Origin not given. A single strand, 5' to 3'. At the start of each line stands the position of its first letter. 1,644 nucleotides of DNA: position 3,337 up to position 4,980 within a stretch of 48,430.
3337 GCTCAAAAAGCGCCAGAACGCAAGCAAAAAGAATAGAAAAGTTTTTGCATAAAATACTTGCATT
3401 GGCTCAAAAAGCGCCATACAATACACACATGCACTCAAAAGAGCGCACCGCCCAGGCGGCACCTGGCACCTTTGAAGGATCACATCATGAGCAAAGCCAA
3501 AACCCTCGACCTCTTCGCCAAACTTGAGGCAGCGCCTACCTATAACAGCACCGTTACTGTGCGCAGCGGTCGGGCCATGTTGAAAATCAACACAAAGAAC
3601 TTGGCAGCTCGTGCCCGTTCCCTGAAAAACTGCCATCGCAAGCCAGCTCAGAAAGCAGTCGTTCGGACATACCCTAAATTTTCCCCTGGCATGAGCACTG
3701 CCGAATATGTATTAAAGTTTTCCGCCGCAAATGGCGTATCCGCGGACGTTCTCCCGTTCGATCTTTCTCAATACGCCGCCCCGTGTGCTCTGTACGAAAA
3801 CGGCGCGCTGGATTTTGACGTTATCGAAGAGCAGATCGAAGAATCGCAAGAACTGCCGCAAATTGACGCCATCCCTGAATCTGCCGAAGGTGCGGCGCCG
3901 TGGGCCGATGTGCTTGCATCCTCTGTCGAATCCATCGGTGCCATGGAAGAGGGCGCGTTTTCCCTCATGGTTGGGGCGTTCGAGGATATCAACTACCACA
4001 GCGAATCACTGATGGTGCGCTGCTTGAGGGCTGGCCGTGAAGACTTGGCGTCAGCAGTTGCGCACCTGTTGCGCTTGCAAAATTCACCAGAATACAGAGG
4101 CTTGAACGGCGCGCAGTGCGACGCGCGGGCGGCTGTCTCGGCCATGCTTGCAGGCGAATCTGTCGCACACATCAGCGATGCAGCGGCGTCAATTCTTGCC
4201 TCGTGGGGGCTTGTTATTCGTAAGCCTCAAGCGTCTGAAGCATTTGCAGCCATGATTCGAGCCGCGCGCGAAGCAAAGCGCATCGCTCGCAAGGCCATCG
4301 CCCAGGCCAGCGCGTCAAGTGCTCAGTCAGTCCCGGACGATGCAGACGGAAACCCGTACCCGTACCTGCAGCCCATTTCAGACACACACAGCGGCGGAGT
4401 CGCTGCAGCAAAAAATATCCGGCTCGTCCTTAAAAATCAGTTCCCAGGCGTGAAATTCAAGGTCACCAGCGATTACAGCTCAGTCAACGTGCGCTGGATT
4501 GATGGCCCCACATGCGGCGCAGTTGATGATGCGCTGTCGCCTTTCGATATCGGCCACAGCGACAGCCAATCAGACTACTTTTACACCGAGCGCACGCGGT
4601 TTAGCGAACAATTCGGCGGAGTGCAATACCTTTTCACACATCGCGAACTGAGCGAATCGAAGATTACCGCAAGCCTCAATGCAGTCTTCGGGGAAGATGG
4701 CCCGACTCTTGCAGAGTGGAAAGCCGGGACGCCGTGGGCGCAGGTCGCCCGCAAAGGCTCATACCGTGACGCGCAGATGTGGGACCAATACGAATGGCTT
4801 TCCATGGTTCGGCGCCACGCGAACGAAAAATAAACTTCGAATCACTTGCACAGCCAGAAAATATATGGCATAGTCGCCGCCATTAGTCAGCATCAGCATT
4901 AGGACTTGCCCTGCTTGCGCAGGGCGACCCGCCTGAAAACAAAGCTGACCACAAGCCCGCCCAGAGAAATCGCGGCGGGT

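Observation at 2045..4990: Self-contained accessory cassette between the Q gene and the late genes: best candidate for an undescribed system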

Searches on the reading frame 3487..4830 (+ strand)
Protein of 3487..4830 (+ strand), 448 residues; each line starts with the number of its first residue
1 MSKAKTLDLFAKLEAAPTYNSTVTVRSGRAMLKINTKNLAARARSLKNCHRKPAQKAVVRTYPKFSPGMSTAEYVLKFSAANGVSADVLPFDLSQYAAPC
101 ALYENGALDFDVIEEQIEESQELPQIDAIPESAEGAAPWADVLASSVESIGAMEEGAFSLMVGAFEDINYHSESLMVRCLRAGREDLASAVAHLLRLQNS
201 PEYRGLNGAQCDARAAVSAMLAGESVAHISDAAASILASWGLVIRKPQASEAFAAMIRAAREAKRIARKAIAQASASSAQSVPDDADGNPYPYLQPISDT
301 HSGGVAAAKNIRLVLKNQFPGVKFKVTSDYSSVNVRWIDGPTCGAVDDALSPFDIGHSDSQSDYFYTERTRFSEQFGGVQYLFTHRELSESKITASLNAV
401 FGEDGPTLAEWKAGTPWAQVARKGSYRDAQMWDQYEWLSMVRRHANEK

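Call 5: search_protein_families(library=pfam, proteins=[window:3487-4830:+], max_evalue=0.1)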
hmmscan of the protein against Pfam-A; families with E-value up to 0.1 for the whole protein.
window:3487-4830:+ (448 aa): 1 family
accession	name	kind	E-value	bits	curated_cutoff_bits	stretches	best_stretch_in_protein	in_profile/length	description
PF18847.6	LPD29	-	9.4e-15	55.5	27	1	307-388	6-92/93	Large polyvalent protein associated domain 29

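Call 6: search_protein_families(library=phrogs, proteins=[window:3487-4830:+], max_evalue=0.01)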
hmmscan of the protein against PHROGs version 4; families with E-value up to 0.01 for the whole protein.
window:3487-4830:+ (448 aa): 1 family
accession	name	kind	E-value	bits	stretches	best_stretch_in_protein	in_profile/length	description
phrog_15549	-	unknown function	1e-12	49.2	1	307-399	15-112/172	-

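Call 11: search_protein_families(library=padloc, proteins=[window:3487-4830:+], max_evalue=0.1)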
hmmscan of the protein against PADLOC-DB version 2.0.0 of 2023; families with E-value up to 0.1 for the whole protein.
window:3487-4830:+ (448 aa): 0 families

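Call 12: search_protein_families(library=ncbifam, proteins=[window:3487-4830:+], max_evalue=0.1)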
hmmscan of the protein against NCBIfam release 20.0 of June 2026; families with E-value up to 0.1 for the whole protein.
window:3487-4830:+ (448 aa): 0 families

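Call 15: search_solved_structures(query=window:3487-4830:+, max_evalue=10, show_alignments=2)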
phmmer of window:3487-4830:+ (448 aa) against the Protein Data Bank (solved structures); distinct sequences matched with E-value up to 10: 1.
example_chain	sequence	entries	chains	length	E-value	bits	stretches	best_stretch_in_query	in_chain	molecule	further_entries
3hfo_A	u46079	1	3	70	0.59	12.4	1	303-349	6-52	Ssr3341 protein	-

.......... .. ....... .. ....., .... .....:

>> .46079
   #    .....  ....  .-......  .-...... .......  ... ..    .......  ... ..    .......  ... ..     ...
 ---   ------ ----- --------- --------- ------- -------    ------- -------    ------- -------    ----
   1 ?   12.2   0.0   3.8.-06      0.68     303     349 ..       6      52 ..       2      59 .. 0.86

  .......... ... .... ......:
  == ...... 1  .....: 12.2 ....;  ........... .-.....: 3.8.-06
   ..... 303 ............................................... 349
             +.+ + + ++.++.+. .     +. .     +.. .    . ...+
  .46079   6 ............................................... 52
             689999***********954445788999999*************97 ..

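Call 24: find_encoding_contigs(protein=window:3487-4830:+, flank=10000, max_places=6)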
Protein window:3487-4830:+ (448 aa): 12 contigs read that carry it; 6 places shown.
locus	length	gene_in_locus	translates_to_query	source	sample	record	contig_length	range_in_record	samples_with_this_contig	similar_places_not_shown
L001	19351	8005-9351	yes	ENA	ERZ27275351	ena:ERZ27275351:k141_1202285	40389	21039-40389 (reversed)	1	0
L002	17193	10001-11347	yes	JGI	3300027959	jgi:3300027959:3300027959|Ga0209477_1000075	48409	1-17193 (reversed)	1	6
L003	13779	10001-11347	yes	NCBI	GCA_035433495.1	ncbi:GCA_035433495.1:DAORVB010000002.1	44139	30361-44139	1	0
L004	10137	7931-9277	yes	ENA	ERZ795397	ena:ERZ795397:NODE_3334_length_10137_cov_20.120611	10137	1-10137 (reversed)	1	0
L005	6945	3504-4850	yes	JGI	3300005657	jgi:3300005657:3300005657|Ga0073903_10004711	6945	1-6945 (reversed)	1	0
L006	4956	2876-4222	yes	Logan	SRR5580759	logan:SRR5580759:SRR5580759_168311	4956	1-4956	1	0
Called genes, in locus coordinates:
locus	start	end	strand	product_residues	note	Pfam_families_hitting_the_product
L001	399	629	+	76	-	-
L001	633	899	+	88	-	-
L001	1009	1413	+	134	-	-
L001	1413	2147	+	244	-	-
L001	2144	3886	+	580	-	PF13155:Toprim_2 (weak), PF13662:Toprim_4 (faint), PF03796:DnaB_C (weak), PF13481:AAA_25 (faint)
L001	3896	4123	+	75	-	-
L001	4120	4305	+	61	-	-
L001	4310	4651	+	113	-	-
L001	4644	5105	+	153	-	PF05772:NinB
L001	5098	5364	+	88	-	-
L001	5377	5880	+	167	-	-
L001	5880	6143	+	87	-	-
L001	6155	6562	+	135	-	-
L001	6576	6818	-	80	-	-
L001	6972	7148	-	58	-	-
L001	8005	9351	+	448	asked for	PF18847:LPD29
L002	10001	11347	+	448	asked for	PF18847:LPD29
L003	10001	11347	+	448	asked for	PF18847:LPD29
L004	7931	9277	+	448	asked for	PF18847:LPD29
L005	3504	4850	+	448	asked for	PF18847:LPD29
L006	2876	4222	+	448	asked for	PF18847:LPD29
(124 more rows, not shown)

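Call 39: find_homologous_proteins(query=window:3487-4830:+, max_evalue=0.001)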
Query window:3487-4830:+ (448 aa): 62 proteins with E <= 0.001 among 8000 candidates.
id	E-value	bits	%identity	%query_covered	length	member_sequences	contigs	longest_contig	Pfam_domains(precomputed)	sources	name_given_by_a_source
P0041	2.0e-294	994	100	100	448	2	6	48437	PF18847.7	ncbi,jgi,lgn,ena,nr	ncbi:MAG TPA: hypothetical protein PLE21_00535 [Giesbergeria sp.]|nr:hypothetical protein [Giesberge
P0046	1.5e-251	853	87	100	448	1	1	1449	PF18847.7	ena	-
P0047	2.7e-251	852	86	100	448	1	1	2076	PF18847.7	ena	-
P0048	1.6e-248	843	86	100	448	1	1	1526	PF18847.7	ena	-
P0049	3.2e-248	842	86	100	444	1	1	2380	PF18847.7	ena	-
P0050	7.0e-247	837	85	100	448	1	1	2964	PF18847.7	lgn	-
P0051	3.3e-246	835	85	100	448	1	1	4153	PF18847.7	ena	-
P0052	8.6e-246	834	85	100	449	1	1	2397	PF18847.7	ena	-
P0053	5.1e-233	792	78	100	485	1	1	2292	PF18847.7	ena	-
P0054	6.5e-226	768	75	100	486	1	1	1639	PF18847.7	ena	-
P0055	7.8e-226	768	76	100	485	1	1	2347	PF18847.7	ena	-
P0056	1.6e-223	760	75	100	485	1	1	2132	PF18847.7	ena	-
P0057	7.7e-219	745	74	100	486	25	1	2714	PF18847.7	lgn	-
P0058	1.4e-216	738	74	100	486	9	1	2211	PF18847.7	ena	-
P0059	6.8e-199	679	74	100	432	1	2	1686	PF18847.7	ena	-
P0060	6.2e-194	663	73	100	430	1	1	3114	PF18847.7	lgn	-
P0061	2.2e-186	638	65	100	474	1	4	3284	PF18847.7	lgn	-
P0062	6.0e-178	610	90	46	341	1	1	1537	PF18847.7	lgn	-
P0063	7.6e-176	603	87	45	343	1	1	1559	PF18847.7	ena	-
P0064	1.0e-168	580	86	46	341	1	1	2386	PF18847.7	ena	-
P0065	3.8e-166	571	66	98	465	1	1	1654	PF18847.7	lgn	-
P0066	2.5e-163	562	85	50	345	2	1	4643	PF18847.7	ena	-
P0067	7.2e-163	561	90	46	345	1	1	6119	PF18847.7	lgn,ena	-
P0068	2.4e-161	556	90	46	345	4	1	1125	PF18847.7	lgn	-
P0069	2.6e-158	546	86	46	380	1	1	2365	PF18847.7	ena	-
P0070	8.9e-149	514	85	45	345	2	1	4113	PF18847.7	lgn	-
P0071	1.3e-147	510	60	50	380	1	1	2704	PF18847.7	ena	-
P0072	1.7e-145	503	90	45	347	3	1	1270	PF18847.7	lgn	-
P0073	2.5e-144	500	49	100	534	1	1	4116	PF18847.7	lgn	-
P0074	4.4e-141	489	50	100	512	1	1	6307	PF18847.7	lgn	-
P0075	9.4e-139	481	87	46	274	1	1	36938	PF18847.7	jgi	-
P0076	1.0e-131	458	65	46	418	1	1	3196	PF18847.7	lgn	-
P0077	3.3e-129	450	64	46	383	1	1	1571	PF18847.7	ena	-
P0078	3.6e-126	440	49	100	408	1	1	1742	PF18847.7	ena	-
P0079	1.5e-124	434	71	40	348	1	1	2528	PF18847.7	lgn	-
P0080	6.9e-124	432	49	100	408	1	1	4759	PF18847.7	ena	-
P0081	1.4e-121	425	77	46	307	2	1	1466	PF18847.7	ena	-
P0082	1.8e-120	421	79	40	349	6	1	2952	PF18847.7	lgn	-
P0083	7.1e-118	412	68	50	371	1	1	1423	PF18847.7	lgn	-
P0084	1.6e-106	375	61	39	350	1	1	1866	PF18847.7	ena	-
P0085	8.5e-106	373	52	71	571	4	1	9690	PF18847.7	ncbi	-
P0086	3.2e-87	311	60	44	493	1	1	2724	PF18847.7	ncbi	-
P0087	1.6e-86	309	59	43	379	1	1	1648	PF18847.7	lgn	-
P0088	1.4e-78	283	57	39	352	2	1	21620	PF18847.7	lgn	-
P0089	1.7e-71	260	62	39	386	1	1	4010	PF18847.7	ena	-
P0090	1.3e-70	257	61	44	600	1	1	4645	PF18847.7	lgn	-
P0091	7.3e-65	238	62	39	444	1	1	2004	PF18847.7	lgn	-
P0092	4.7e-64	235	61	39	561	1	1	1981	PF18847.7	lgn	-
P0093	4.4e-58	215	49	35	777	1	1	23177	PF18847.7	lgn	-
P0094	3.1e-44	170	46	28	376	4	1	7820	PF18847.7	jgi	jgi:hypothetical protein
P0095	1.4e-43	168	50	35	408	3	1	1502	PF18847.7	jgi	jgi:hypothetical protein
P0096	4.5e-42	163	52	27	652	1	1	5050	PF18847.7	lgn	-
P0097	2.5e-40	157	47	27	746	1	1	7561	PF18847.7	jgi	-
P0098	3.0e-40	157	46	43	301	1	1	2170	PF18847.7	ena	-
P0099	1.5e-32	131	46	37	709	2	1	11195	PF18847.7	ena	-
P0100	2.0e-31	128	49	28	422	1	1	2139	PF18847.7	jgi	jgi:hypothetical protein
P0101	1.3e-29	122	55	25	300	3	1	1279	PF18847.7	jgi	jgi:hypothetical protein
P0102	1.9e-29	121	51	27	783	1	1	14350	PF18847.7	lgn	-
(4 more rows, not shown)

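Call 81: find_encoding_contigs(protein=P0088, flank=5000, max_places=2)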
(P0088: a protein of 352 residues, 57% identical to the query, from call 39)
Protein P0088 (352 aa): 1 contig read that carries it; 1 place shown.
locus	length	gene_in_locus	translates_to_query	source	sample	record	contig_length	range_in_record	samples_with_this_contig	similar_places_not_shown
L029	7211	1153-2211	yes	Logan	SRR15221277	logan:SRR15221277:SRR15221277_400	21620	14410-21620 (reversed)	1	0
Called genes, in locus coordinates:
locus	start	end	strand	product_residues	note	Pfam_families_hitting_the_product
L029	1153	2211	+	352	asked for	PF18847:LPD29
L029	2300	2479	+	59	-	-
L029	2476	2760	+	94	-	PF13560:HTH_31 (faint)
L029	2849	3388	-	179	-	-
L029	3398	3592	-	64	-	-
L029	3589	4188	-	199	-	PF05766:NinG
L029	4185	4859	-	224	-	PF13392:HNH_3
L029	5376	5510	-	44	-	-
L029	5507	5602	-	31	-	PF05772:NinB (weak)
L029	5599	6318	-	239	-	PF01844:HNH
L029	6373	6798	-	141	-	PF05772:NinB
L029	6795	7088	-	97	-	PF11753:DUF3310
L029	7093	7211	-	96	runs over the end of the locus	-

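Call 82: find_encoding_contigs(protein=P0093, flank=5000, max_places=2)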
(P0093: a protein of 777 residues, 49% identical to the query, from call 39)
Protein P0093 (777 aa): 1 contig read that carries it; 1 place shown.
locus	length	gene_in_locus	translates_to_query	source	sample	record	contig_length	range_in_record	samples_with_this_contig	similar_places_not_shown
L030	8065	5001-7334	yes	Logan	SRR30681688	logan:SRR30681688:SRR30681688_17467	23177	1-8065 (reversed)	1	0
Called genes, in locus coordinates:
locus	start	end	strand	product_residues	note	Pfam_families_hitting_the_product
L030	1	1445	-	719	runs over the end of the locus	PF05876:GpA_ATPase, PF20454:GpA_nuclease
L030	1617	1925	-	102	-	-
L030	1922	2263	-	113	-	-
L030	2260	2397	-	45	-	-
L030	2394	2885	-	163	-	-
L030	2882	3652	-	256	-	-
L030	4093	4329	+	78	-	-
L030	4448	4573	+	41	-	-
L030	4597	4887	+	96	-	-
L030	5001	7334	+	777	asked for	PF18847:LPD29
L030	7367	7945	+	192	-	PF14590:DUF4447 (faint), PF01381:HTH_3 (weak), PF13560:HTH_31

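Call 83: find_encoding_contigs(protein=P0085, flank=5000, max_places=2)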
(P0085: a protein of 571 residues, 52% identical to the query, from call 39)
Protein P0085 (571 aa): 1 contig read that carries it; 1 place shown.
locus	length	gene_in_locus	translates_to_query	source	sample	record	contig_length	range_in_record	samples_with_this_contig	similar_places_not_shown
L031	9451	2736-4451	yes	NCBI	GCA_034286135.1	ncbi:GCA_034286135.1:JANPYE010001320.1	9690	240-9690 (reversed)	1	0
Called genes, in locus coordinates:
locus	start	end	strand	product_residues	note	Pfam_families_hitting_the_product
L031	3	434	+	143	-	?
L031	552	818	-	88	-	-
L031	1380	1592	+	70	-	-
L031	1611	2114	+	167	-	-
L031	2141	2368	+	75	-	PF16509:KORA (weak)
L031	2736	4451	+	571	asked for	PF18847:LPD29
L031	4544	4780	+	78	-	-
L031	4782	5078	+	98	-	-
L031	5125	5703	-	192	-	-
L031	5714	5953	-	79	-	-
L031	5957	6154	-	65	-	-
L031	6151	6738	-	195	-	PF05766:NinG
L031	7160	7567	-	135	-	PF05772:NinB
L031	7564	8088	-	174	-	PF13392:HNH_3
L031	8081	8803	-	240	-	PF01555:N6_N4_Mtase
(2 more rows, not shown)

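Call 84: find_encoding_contigs(protein=P0102, flank=5000, max_places=2)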
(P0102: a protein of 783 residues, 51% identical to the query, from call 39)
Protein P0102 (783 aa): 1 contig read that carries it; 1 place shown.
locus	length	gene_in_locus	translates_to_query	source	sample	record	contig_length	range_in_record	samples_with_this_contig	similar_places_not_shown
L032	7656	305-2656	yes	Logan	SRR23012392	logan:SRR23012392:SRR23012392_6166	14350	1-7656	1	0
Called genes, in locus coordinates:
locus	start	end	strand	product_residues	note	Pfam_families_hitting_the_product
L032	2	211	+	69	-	?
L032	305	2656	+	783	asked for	PF18847:LPD29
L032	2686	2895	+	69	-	-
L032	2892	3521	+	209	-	PF13560:HTH_31 (weak)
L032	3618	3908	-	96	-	-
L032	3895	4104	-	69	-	-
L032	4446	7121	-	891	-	PF05272:VapE-like_dom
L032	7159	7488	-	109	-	-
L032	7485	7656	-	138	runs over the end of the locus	-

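Call 101: predict_structure(alignment_id=A6)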
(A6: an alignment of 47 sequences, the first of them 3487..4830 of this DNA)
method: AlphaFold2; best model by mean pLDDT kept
length: 448 residues; sequences in the alignment: 47
mean_pLDDT: 73.3   pTM: 0.37
mean pLDDT of the five models: 73.3, 72.4, 71.3, 70.7, 70.4
residues with pLDDT >= 90: 96; 70-90: 205; 50-70: 58; < 50: 89
segments of 3 or more residues with pLDDT < 50: 54-57, 100-168, 245-250, 277-286
pLDDT, mean of each block of 10 residues (from residue 1): 85 78 86 86 83 56 74 80 67 62 42 36 34 35 36 43 49 70 78 80 81 84 80 82 50 64 74 52 51 84 81 96 92 93 93 86 80 89 93 94 94 93 80 89 87
secondary structure, 60 per line:
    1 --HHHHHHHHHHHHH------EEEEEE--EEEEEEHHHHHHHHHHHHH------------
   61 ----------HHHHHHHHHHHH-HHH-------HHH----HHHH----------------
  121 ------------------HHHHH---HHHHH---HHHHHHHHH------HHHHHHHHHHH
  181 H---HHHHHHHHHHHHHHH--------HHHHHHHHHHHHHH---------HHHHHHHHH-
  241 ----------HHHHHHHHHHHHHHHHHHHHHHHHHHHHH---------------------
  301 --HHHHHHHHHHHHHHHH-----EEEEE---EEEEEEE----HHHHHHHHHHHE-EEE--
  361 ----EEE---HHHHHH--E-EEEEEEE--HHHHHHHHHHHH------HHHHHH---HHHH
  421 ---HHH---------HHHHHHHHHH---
elements in order: H3-15 E22-27 E30-35 H36-48 H71-82 H101-104 H139-143 H147-151 H155-163 H170-181 H185-199 H208-221 H231-239 H251-279 H303-318 E324-328 E332-338 H343-353 E356-358 E365-367 H371-376 E381-387 H390-401 H408-413 H417-420 H436-445

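Call 104: fold_search(model_id=the predicted structure, library=pdb)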
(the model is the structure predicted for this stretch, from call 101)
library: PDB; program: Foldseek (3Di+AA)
matches with E <= 10: 184; with E <= 0.001: 0
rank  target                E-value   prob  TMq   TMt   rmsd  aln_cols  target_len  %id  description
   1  6v4v                  2.0e-01  0.90  0.12  0.33   5.6        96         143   14  The crystal structure of BonA from Acinetobacter baumannii (released 2021-06-02)
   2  2egt                  3.0e-01  0.35  0.11  0.27   5.8       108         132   11  Crystal Structure of Hypothetical protein (AQ1549) from Aquifex aeolicus (released 2007-09-04)
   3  3tr3_B                4.2e-01  0.77  0.12  0.52   5.9        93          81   12  Structure of a bolA protein homologue from Coxiella burnetii (released 2011-09-28)
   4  7a2d_MODEL_1_A        4.9e-01  0.60  0.13  0.30   8.4       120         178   12  Structure-function analyses of dual-BON domain protein DolP identifies phospholipid binding as a new mechanism (released 2020-12-30)
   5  4g1i_A                5.8e-01  0.60  0.12  0.24   4.4        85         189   16  Structure of the PrgH periplasmic domain (released 2013-05-08)
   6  6rk7_E                7.3e-01  0.13  0.11  0.13  12.5       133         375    9  Inter-dimeric interface controls function and stability of S-methionine adenosyltransferase from U. urealiticum (released 2019-09-25)
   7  3j1x_A                7.7e-01  0.44  0.12  0.24   4.6        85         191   15  A refined model of the prototypical Salmonella typhimurium T3SS basal body reveals the molecular basis for its assembl (released 2013-05-22)
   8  6rk7_A                8.1e-01  0.14  0.11  0.12   9.9       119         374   10  Inter-dimeric interface controls function and stability of S-methionine adenosyltransferase from U. urealiticum (released 2019-09-25)
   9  3gr0_A                8.6e-01  0.35  0.11  0.22   5.6        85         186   13  Periplasmic domain of the T3SS inner membrane protein PrgH from S.typhimurium (fragment 170-362) (released 2009-05-19)
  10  6sw5_A                8.6e-01  0.16  0.11  0.14   8.5       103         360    8  Crystal structure of the human S-adenosylmethionine synthetase 1 (ligand-free form) (released 2020-06-17)
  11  6rk7_G                8.6e-01  0.14  0.11  0.12   9.6       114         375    8  Inter-dimeric interface controls function and stability of S-methionine adenosyltransferase from U. urealiticum (released 2019-09-25)
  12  7ah9_7A               9.6e-01  0.41  0.11  0.20   6.9        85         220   15  Substrate-engaged type 3 secretion system needle complex from Salmonella enterica typhimurium - SpaR state 1 (released 2021-03-17)
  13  6rkc_A                9.6e-01  0.16  0.11  0.13  10.2       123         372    9  Inter-dimeric interface controls function and stability of S-methionine adenosyltransferase from U. urealiticum (released 2019-09-25)
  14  6fcd                  1.1e+00  0.12  0.11  0.12   8.8       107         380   11  Human Methionine Adenosyltransferase II mutant (R264A) (released 2019-01-30)
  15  3gr1_A                1.1e+00  0.33  0.11  0.22   6.6        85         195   18  Periplasmic domain of the T3SS inner membrane protein PrgH from S.typhimurium (fragment 170-392) (released 2009-05-19)
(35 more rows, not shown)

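Call 122: search_protein_families(library=pfam, proteins=[L029:2476-2757:+], max_evalue=0.01)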
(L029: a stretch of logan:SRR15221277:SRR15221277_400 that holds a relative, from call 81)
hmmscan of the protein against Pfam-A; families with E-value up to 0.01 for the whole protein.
L029:2476-2757:+ (94 aa): 2 families
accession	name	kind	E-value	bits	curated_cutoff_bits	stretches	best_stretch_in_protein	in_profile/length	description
PF13560.12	HTH_31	-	2.5e-05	24.9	27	1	13-58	3-45/64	Helix-turn-helix domain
PF01381.28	HTH_3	-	0.0011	19.4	23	0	17-57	2-38/55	Helix-turn-helix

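Call 124: fold_search(model_id=the predicted structure, library=viral)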
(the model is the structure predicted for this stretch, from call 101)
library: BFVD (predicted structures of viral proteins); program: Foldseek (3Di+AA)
matches with E <= 10: 212; with E <= 0.001: 4
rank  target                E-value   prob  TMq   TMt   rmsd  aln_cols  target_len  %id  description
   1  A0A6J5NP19            9.9e-08  1.00  0.28  0.65   3.9       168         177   24  Large polyvalent protein associated domain-containing protein (Fragment) [uncultured Caudovirales phage]
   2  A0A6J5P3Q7            1.4e-06  1.00  0.23  0.54   4.8       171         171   22  Large polyvalent protein associated domain-containing protein [uncultured Caudovirales phage]
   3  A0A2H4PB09            4.2e-06  1.00  0.19  0.30   2.7       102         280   27  (no name in the UniProt tables at hand)
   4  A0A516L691            4.4e-06  1.00  0.21  0.57   3.0       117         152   26  (no name in the UniProt tables at hand)
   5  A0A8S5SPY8            1.5e-03  1.00  0.17  0.32   3.7        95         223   23  Uncharacterized protein [Siphoviridae sp. ctLdn10]
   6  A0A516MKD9            2.9e-03  1.00  0.19  0.40  11.3       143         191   17  (no name in the UniProt tables at hand)
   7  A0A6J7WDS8            3.8e-03  1.00  0.12  0.41  10.9        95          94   28  Uncharacterized protein [uncultured Caudovirales phage]
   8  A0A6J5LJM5            4.6e-02  0.94  0.12  0.40   9.6        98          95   19  Uncharacterized protein [uncultured Caudovirales phage]
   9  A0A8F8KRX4            2.2e-01  0.30  0.11  0.23  30.9       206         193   14  Uncharacterized protein [Clandestinovirus]
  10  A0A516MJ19            2.3e-01  0.85  0.15  0.32   4.7       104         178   19  (no name in the UniProt tables at hand)
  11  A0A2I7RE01            2.3e-01  0.13  0.12  0.17  17.5       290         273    9  (no name in the UniProt tables at hand)
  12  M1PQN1                3.7e-01  0.66  0.14  0.34   8.5       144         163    9  (no name in the UniProt tables at hand)
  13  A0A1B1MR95            3.7e-01  0.06  0.06  0.11  37.8       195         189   17  Uncharacterized protein [Pteropox virus]
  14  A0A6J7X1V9            3.9e-01  0.21  0.13  0.12  10.7       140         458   14  Uncharacterized protein [uncultured Caudovirales phage]
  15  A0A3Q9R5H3            5.4e-01  0.41  0.12  0.39   9.0       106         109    9  (no name in the UniProt tables at hand)
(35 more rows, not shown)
